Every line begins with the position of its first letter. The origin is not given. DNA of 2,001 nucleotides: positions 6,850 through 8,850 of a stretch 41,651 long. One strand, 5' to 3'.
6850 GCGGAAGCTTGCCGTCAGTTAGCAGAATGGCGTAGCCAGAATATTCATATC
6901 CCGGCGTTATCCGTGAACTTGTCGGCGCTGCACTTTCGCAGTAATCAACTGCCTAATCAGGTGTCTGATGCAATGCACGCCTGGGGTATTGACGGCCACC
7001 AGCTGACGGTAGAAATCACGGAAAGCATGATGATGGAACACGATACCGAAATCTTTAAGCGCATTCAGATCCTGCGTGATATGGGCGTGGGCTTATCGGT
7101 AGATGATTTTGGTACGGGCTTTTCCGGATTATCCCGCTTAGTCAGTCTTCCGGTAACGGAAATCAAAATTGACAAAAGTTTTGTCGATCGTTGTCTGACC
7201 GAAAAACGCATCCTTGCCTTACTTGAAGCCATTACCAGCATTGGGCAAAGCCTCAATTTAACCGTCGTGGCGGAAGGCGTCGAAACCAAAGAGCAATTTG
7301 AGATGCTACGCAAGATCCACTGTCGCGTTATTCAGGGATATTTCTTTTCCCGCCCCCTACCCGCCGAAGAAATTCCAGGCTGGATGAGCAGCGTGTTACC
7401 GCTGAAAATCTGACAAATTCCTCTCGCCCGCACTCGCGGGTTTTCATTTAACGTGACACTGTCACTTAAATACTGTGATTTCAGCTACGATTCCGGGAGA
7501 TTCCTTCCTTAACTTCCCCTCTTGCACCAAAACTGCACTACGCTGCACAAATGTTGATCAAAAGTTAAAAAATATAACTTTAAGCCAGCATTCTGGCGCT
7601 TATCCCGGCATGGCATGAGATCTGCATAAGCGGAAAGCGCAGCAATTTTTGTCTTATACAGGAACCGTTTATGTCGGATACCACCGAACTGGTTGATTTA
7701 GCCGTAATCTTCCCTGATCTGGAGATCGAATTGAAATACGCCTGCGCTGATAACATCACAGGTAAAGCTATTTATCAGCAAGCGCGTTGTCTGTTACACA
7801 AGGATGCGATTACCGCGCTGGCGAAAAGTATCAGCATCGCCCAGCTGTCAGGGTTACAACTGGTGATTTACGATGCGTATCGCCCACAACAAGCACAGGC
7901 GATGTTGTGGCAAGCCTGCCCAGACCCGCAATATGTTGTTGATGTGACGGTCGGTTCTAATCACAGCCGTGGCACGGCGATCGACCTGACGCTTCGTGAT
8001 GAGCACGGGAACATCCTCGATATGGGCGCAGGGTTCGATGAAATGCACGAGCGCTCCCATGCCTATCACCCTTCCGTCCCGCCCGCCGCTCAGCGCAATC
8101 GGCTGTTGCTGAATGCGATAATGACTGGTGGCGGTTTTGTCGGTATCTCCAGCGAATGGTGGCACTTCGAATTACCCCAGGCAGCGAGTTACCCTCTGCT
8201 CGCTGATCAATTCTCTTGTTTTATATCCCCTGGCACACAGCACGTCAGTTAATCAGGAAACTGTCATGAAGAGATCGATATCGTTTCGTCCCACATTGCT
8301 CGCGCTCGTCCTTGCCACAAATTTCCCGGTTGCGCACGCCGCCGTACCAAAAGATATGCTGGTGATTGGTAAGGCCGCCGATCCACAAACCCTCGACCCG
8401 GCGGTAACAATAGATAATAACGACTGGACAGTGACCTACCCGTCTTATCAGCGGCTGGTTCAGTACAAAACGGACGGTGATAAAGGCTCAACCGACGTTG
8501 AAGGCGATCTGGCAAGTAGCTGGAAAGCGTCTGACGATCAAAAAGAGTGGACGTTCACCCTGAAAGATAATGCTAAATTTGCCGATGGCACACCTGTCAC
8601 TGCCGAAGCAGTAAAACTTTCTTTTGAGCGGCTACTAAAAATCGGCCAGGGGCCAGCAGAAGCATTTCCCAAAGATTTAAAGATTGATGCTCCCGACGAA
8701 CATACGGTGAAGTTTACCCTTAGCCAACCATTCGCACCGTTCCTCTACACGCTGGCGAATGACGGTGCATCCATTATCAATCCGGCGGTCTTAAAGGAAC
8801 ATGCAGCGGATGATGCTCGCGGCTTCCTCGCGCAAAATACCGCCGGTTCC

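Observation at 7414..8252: Sigma54-type promoter candidate ahead of a VanX-like D-Ala-D-Ala dipeptidase and dipeptide ABC transporter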

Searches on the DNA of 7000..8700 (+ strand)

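Call 5: search_dna_similar(query=window:7000-8700:+, collection=ecoli_genomes, mode=near, max_rows=10)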
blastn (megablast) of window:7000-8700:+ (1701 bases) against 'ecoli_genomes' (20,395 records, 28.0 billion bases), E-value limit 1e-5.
Records with a match: 5400; places in all: 5415; records where one place covers at least 80% of the query: 4202.
Genomes with a match: 5399 of 5426; with a place that covers at least 80% of the query: 4202. Places per genome that has any: lowest 1, median 1, highest 3. On chromosomes: 5410 places; on plasmids: 5.
Best place of each record, by identity: >=99% 2374; 95-99% 3021; 90-95% 3; 80-90% 2.
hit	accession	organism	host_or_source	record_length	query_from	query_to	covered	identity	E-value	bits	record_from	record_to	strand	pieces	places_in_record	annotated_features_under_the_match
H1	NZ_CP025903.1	Escherichia coli strain 300709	Homo sapiens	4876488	1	1701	100%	100.0%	0e+0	3142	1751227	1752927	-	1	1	ddpX: D-alanyl-D-alanine dipeptidase | ddpA: ABC transporter substrate-binding protein | dosP: oxygen-sensing cyclic-di-GMP phosphodiesterase DosP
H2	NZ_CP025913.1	Escherichia coli strain 203740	Homo sapiens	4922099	1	1701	100%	100.0%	0e+0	3142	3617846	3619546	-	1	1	ddpX: D-alanyl-D-alanine dipeptidase | ddpA: ABC transporter substrate-binding protein | EAL domain-containing protein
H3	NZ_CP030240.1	Escherichia coli strain ER1709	-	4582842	1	1701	100%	100.0%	0e+0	3142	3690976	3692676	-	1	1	ddpX: D-alanyl-D-alanine dipeptidase | ddpA: ABC transporter substrate-binding protein | dosP: oxygen-sensing cyclic-di-GMP phosphodiesterase DosP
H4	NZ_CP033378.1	Escherichia coli strain L73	goose anus swab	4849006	1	1701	100%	100.0%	0e+0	3142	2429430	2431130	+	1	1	ddpX: D-alanyl-D-alanine dipeptidase | ddpA: ABC transporter substrate-binding protein | dosP: oxygen-sensing cyclic-di-GMP phosphodiesterase DosP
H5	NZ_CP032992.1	Escherichia coli strain W5-6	Jin River water W5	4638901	1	1701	100%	100.0%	0e+0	3142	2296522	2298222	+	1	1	ddpX: D-alanyl-D-alanine dipeptidase | ddpA: ABC transporter substrate-binding protein | dosP: oxygen-sensing cyclic-di-GMP phosphodiesterase DosP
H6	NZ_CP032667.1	Escherichia coli str. K-12 substr. MG1655 strain K-12 ...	Laboratory strain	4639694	1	1701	100%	100.0%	0e+0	3142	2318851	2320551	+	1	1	ddpX: D-alanyl-D-alanine dipeptidase | ddpA: ABC transporter substrate-binding protein | dosP: oxygen-sensing cyclic-di-GMP phosphodiesterase DosP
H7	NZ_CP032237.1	Escherichia coli strain ECCWS199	chicken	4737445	1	1701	100%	100.0%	0e+0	3142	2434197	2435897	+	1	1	ddpX: D-alanyl-D-alanine dipeptidase | ddpA: ABC transporter substrate-binding protein | dosP: oxygen-sensing cyclic-di-GMP phosphodiesterase DosP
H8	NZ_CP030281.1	Escherichia coli strain E308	Broiler chicken farm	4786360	1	1701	100%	100.0%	0e+0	3142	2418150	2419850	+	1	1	ddpX: D-alanyl-D-alanine dipeptidase | ddpA: ABC transporter substrate-binding protein | dosP: oxygen-sensing cyclic-di-GMP phosphodiesterase DosP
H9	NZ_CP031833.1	Escherichia coli strain 2452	Homo sapiens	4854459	1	1701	100%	100.0%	0e+0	3142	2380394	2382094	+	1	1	ddpX: D-alanyl-D-alanine dipeptidase | ddpA: ABC transporter substrate-binding protein | dosP: oxygen-sensing cyclic-di-GMP phosphodiesterase DosP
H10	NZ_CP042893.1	Escherichia coli strain CFSAN061772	missing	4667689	1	1701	100%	100.0%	0e+0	3142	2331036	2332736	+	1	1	ddpX: D-alanyl-D-alanine dipeptidase | ddpA: ABC transporter substrate-binding protein | dosP: oxygen-sensing cyclic-di-GMP phosphodiesterase DosP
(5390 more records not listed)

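Call 6: get_annotated_region(hit=H6, flank=7000)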
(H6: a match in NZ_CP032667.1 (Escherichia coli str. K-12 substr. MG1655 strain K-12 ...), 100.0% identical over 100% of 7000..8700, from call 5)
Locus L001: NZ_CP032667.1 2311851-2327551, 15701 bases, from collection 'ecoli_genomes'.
description: Escherichia coli str. K-12 substr. MG1655 strain K-12 chromosome, complete genome
organism: Escherichia coli str. K-12 substr. MG1655 strain K-12 substr. MG1655 (NCBI taxid 511145)
replicon: chromosome; assembly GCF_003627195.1
host: -; source: Laboratory strain; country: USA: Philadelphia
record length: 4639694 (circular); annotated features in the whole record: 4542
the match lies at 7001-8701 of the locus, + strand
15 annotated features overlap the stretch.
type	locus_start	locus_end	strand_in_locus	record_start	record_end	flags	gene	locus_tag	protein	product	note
CDS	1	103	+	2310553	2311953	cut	gadB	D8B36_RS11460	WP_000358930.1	glutamate decarboxylase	-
CDS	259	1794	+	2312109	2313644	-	gadC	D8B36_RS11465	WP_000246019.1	acid resistance gamma-aminobutyrate antiporter GadC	-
CDS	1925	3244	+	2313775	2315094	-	digH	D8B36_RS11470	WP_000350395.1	family 10 glycosylhydrolase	-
CDS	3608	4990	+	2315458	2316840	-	dosC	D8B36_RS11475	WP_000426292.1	diguanylate cyclase DosC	-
CDS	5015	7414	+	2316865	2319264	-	dosP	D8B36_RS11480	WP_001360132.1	oxygen-sensing cyclic-di-GMP phosphodiesterase DosP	-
CDS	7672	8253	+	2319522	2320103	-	ddpX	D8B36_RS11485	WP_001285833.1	D-alanyl-D-alanine dipeptidase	-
CDS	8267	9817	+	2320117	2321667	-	ddpA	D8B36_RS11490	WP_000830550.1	ABC transporter substrate-binding protein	-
CDS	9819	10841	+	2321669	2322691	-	ddpB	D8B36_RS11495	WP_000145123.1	ABC transporter permease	-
CDS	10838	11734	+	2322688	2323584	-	ddpC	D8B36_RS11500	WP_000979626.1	D,D-dipeptide ABC transporter permease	-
CDS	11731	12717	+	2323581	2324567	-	ddpD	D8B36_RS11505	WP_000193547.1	ABC transporter ATP-binding protein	-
CDS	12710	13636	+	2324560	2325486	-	ddpF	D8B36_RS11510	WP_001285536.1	oligopeptide/dipeptide ABC transporter ATP-binding protein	-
CDS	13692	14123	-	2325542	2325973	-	osmC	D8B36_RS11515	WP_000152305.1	peroxiredoxin OsmC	-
CDS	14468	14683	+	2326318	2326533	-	bdm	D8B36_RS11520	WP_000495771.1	biofilm-dependent modulation protein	-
CDS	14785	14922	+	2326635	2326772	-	sra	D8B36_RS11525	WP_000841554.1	stationary-phase-induced ribosome-associated protein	-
CDS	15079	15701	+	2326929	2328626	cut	maeA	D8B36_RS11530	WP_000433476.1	malate dehydrogenase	-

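Call 49: search_dna_similar(query=window:7490-7700:+, collection=ecoli_genomes, mode=near, rows=spread, max_rows=15)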
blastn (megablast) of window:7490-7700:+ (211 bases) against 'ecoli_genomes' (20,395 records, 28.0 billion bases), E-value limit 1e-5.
Records with a match: 4276; places in all: 4293; records where one place covers at least 80% of the query: 4230.
Genomes with a match: 4275 of 5426; with a place that covers at least 80% of the query: 4229. Places per genome that has any: lowest 1, median 1, highest 4. On chromosomes: 4289 places; on plasmids: 4.
Best place of each record, by identity: >=99% 4240; 95-99% 36.
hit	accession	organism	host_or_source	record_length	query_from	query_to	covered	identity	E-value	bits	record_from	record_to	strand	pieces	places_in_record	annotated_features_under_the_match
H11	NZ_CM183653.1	Escherichia coli strain GmM062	Homo sapiens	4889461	1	211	100%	100.0%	7e-83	449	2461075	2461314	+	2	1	ddpX: D-alanyl-D-alanine dipeptidase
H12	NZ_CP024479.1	Escherichia coli strain 2011C-4315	Homo sapiens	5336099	1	211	100%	100.0%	1e-105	390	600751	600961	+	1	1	ddpX: D-alanyl-D-alanine dipeptidase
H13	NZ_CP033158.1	Escherichia coli strain CM IVRI KOL-1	Mastitis Milk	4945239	1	211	100%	100.0%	1e-105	390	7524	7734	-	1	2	ddpX: D-alanyl-D-alanine dipeptidase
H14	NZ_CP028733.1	Escherichia coli strain H2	Homo sapiens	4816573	1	211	100%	100.0%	1e-105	390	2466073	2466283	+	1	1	ddpX: D-alanyl-D-alanine dipeptidase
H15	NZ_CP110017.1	Escherichia coli strain HE_50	laboratory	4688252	1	211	100%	100.0%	1e-105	390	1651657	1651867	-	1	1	ddpX: D-alanyl-D-alanine dipeptidase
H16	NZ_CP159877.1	Escherichia coli strain 12867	Homo sapiens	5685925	1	211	100%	100.0%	1e-105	390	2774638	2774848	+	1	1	ddpX: D-alanyl-D-alanine dipeptidase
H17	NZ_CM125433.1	Escherichia coli strain T142A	pig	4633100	1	211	100%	100.0%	1e-105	390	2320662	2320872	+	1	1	ddpX: D-alanyl-D-alanine dipeptidase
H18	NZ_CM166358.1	Escherichia coli strain CH425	Homo sapiens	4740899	1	211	100%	100.0%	1e-105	390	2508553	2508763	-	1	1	ddpX: D-alanyl-D-alanine dipeptidase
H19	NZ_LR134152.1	Escherichia coli strain NCTC9104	missing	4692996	1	211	100%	100.0%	1e-105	390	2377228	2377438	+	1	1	ddpX: D-alanyl-D-alanine dipeptidase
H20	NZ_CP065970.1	Escherichia coli strain FDAARGOS_1058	missing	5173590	1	211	100%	99.5%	5e-104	385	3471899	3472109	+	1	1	ddpX: D-alanyl-D-alanine dipeptidase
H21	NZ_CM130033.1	Escherichia coli strain EC01307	Homo sapiens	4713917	1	211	100%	99.5%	5e-104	385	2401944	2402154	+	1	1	ddpX: D-alanyl-D-alanine dipeptidase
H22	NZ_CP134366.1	Escherichia coli strain TUM12368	Chicken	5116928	1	211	100%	99.5%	5e-104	385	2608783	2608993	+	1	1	ddpX: D-alanyl-D-alanine dipeptidase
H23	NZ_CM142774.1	Escherichia coli strain GPEC1405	chicken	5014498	1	211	100%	99.5%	5e-104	385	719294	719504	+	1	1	ddpX: D-alanyl-D-alanine dipeptidase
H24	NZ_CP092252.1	Escherichia coli strain ISHS7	Felix catus domesticus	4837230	1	211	100%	99.1%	3e-102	379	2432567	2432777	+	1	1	ddpX: D-alanyl-D-alanine dipeptidase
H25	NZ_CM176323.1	Escherichia coli strain CAVP880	Homo sapiens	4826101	62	211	71%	99.3%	4e-70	272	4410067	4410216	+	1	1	ddpX: D-alanyl-D-alanine dipeptidase | dosC: diguanylate cyclase DosC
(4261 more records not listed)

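Call 50: search_rna_families(source=window, start=7300, end=8300, threshold=evalue, max_evalue=1)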
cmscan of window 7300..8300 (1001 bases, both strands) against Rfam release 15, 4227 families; matches with E-value up to 1: 1.
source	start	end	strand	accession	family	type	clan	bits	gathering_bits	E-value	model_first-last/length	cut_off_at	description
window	7743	7818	-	RF01630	ceN40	Gene; snRNA; snoRNA; CD-box;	-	16.2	35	0.56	1-123/123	no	Nematode snoRNA ceN40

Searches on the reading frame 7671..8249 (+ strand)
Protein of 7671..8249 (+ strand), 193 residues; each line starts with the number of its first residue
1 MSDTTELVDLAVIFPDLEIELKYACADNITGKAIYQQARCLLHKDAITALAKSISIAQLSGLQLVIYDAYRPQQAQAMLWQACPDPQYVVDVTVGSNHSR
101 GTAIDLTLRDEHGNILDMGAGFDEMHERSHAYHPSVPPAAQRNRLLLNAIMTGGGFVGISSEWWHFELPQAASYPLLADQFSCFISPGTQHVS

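Call 27: find_related_loci(query=window:7671-8249:+, collection=genome_contigs, flank=3000)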
Query window:7671-8249:+ (193 aa) in genome_contigs; peptide patterns used: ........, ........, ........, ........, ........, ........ (x = any residue, [..] = any of these).
182 stretches matched a pattern; 160 encode a relative of the query (tblastn E <= 1e-3); the best 80 are kept; 80 distinct loci.
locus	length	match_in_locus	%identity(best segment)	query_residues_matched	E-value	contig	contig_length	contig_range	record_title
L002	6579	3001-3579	94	1-193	3e-125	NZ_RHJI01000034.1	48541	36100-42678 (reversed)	Escherichia sp. E1V33 1V33_34_consensus, whole genome shotgun sequence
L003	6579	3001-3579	94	1-193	5e-124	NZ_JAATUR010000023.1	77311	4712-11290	Escherichia coli strain SCPM-O-B-8794 23length=77311, whole genome shotgun sequence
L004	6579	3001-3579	79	1-191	3e-106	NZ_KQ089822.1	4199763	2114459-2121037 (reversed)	Citrobacter sp. MGH106 aetzL-supercont1.1, whole genome shotgun sequence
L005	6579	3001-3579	80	1-191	7e-106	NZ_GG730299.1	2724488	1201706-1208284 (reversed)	Citrobacter youngae ATCC 29220 Scfld0, whole genome shotgun sequence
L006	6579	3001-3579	80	1-191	1e-104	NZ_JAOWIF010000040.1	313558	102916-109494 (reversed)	Citrobacter sp. Cu233 233, whole genome shotgun sequence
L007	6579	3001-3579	79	1-191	1e-104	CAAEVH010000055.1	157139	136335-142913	MAG TPA_asm: uncultured Raoultella sp., isolate HGM20637, WGS project CAAEVH010000000 data, contig: ERS608581_38_k95_706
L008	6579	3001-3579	79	1-191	9e-104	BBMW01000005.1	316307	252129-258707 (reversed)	Citrobacter werkmanii NBRC 105721 DNA, contig: CIWKM05, whole genome shotgun sequence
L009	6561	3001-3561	79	1-187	2e-103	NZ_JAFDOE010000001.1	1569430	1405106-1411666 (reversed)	Citrobacter sp. FP75 contig1, whole genome shotgun sequence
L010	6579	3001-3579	78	1-191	2e-103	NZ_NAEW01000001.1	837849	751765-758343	Citrobacter braakii strain ATCC 51113 CbraakiiATCC_L001_NODE_1_length_837849__22.4616, whole genome shotgun sequence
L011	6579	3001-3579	78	1-191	1e-102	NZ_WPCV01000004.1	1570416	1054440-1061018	Citrobacter sp. On2M On2M_4, whole genome shotgun sequence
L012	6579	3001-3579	78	1-191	1e-102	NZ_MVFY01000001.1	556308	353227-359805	Citrobacter portucalensis strain A60 A60_S7_L001_NODE_1_length_556308_cov_17.9926, whole genome shotgun sequence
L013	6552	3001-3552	79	1-184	9e-102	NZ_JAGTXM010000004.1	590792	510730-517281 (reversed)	Citrobacter amalonaticus strain ku-bf3 scaffold_3, whole genome shotgun sequence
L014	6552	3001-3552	79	1-184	1e-101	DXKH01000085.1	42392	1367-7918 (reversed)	MAG TPA_asm: Citrobacter sp. isolate HRGM_Genome_0066 HRGM_Genome_0066_85, whole genome shotgun sequence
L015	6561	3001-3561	76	1-187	3e-100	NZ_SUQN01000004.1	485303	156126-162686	Citrobacter gillenii strain UMG736 UMG736_4, whole genome shotgun sequence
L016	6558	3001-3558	76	1-186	3e-100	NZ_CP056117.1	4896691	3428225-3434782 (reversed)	Enterobacter cloacae strain DSM 26481 chromosome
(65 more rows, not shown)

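Call 34: search_protein_families(proteins=[L016:2134-2985:+, L005:2120-2983:+, window:7671-8249:+, L016:3589-5118:+], library=ncbifam, max_evalue=0.00001)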
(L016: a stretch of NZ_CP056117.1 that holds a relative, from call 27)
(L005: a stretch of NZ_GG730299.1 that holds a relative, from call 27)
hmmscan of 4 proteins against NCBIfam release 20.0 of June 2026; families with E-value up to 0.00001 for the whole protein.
L016:2134-2985:+ (284 aa): 2 families
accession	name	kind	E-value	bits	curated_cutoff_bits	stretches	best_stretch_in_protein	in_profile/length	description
NF046014.1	sap1_reg_SapR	equivalog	6.3e-120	400.1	500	1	11-283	5-294/295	sap1 transcriptional regulator SapR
NF010701.0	PRK14101.1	equivalog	3.2e-06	25.6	920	1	6-148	342-483/638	bifunctional transcriptional regulator/glucokinase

L005:2120-2983:+ (288 aa): 2 families
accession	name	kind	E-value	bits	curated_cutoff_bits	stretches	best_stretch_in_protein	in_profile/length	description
NF046014.1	sap1_reg_SapR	equivalog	4.4e-112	374.3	500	1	10-287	4-294/295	sap1 transcriptional regulator SapR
NF010701.0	PRK14101.1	equivalog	1.6e-06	26.6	920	1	6-74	342-410/638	bifunctional transcriptional regulator/glucokinase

window:7671-8249:+ (193 aa): 2 families
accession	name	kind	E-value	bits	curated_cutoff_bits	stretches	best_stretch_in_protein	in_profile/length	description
NF007557.0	PRK10178.1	equivalog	1.3e-100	334.7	176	1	1-191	1-186/188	D-alanyl-D-alanine dipeptidase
NF033115.1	dipept_VanX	equivalog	1.1e-26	93.9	320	2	92-170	108-187/199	D-Ala-D-Ala dipeptidase VanX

L016:3589-5118:+ (510 aa): 11 families
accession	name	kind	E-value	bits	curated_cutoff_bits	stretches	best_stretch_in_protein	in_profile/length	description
TIGR02294.1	nickel_nikA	equivalog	6.9e-55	186.5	393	1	50-500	27-493/501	nickel ABC transporter substrate-binding protein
NF043070.1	DppA_dipep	equivalog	3.1e-54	184.4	1005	1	10-504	11-530/535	dipeptide ABC transporter periplasmic-binding protein DppA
NF045468.1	Opp5A_nikA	equivalog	2.9e-48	164.6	600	1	39-495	29-474/488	nickel ABC transporter substrate-binding protein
NF011942.0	PRK15413.1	equivalog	1.1e-45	156.4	594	1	8-504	9-507/512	glutathione ABC transporter substrate-binding protein GsiB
NF011689.0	PRK15109.1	equivalog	2.4e-43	148.7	560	1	53-500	60-530/547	ABC transporter substrate-binding protein SapA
NF011684.0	PRK15104.1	equivalog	5.7e-43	147.4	947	2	129-494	157-525/543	oligopeptide ABC transporter substrate-binding protein OppA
TIGR04028.1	SBP_KPN_01854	hypoth_equivalog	1.3e-32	113.1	468.5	1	61-498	33-498/509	TIGR04028 family ABC transporter substrate-binding protein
NF045467.1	Opp4A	equivalog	6.4e-32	110.5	650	1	182-498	203-546/556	oligopeptide ABC transporter substrate-binding protein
NF047575.1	opine_bind_CntA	exception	1.6e-29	102.9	800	1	71-496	76-521/535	staphylopine-dependent metal ABC transporter substrate-binding lipoprotein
NF007287.0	PRK09755.1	equivalog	2.9e-26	92.4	1098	1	131-496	154-519/535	ABC transporter substrate-binding protein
NF043077.1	MMSYN1_0169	equivalog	3.8e-07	28.9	650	0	392-419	703-730/896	oligopeptide ABC transporter substrate-binding protein OppA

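Call 37: profile_search(protein=L016:2134-2985:+)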
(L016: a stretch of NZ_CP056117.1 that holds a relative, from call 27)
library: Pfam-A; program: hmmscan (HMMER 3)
A. the first sequence (284 residues): domains with independent E <= 10: 4; with E <= 0.001: 1
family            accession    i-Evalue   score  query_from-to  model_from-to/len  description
HTH_6             PF01418.23    1.5e-07    31.7       7-71          3-67/77  Helix-turn-helix domain, rpiR family
VQ                PF05678.19      0.013    15.4     118-131         9-22/28  VQ motif
HDOD              PF08668.18       0.17    11.8      92-181        17-105/196  HDOD domain
Peptidase_C21     PF05381.18       0.37    11.6     108-160        49-101/111  Tymovirus endopeptidase

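Call 51: search_solved_structures(query=window:7671-8249:+, max_evalue=0.00001)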
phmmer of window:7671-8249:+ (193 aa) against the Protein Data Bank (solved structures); distinct sequences matched with E-value up to 0.00001: 1.
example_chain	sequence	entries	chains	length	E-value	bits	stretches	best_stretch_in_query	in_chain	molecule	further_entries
1r44_A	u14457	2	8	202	1.1e-20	77.6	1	18-170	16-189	D-alanyl-D-alanine dipeptidase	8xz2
